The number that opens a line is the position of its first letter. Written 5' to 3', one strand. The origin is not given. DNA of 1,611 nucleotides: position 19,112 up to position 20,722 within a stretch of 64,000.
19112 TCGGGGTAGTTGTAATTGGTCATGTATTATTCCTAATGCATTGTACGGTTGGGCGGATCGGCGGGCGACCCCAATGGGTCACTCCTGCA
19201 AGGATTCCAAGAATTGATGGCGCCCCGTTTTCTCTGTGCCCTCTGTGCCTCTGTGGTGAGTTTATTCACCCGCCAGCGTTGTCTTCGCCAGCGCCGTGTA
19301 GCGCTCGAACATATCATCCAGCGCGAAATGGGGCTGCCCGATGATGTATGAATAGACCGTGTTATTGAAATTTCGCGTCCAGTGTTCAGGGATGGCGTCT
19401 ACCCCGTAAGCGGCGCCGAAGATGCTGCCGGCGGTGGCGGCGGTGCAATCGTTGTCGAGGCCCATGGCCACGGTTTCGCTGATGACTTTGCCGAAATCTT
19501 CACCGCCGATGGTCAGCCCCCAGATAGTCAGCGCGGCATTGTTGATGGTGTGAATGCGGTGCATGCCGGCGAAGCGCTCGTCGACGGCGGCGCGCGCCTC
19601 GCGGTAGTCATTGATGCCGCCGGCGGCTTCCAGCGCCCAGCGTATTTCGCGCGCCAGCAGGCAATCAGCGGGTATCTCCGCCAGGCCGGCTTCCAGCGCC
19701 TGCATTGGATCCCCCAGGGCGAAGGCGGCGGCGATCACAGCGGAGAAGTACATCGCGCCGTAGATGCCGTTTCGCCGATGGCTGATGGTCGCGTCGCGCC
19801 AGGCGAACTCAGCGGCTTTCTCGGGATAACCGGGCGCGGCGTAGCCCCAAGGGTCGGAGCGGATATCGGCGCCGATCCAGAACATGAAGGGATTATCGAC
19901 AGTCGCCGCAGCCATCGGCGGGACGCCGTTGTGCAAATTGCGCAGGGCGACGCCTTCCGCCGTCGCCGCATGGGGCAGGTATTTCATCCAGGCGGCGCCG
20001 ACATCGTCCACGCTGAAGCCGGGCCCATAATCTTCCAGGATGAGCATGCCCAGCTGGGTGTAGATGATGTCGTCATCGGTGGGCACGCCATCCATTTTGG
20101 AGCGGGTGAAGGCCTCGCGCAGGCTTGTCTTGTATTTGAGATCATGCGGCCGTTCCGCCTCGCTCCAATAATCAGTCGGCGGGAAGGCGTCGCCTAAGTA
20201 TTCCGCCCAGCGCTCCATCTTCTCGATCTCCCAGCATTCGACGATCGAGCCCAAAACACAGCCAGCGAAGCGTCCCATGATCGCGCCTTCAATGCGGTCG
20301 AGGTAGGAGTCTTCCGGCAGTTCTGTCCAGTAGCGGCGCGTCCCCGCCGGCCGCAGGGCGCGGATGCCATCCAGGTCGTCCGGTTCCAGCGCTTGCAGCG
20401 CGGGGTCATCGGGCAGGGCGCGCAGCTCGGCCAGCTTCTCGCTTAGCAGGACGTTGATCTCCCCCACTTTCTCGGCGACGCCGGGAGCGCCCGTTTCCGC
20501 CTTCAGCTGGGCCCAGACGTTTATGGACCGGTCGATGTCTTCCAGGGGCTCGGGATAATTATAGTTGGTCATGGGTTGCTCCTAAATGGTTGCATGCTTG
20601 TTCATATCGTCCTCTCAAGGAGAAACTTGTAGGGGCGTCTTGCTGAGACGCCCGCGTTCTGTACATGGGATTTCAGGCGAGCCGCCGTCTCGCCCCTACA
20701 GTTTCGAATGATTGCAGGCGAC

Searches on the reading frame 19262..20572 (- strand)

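Call 68: search_protein_families(library=pfam, proteins=[window:19262-20572:-], max_evalue=0.001)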
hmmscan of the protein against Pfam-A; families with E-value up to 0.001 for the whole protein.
window:19262-20572:- (436 aa): 1 family
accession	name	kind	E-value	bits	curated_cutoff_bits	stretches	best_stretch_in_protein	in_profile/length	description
PF03747.19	ADP_ribosyl_GH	-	9e-44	150.7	26.2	1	96-397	1-287/287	ADP-ribosylglycohydrolase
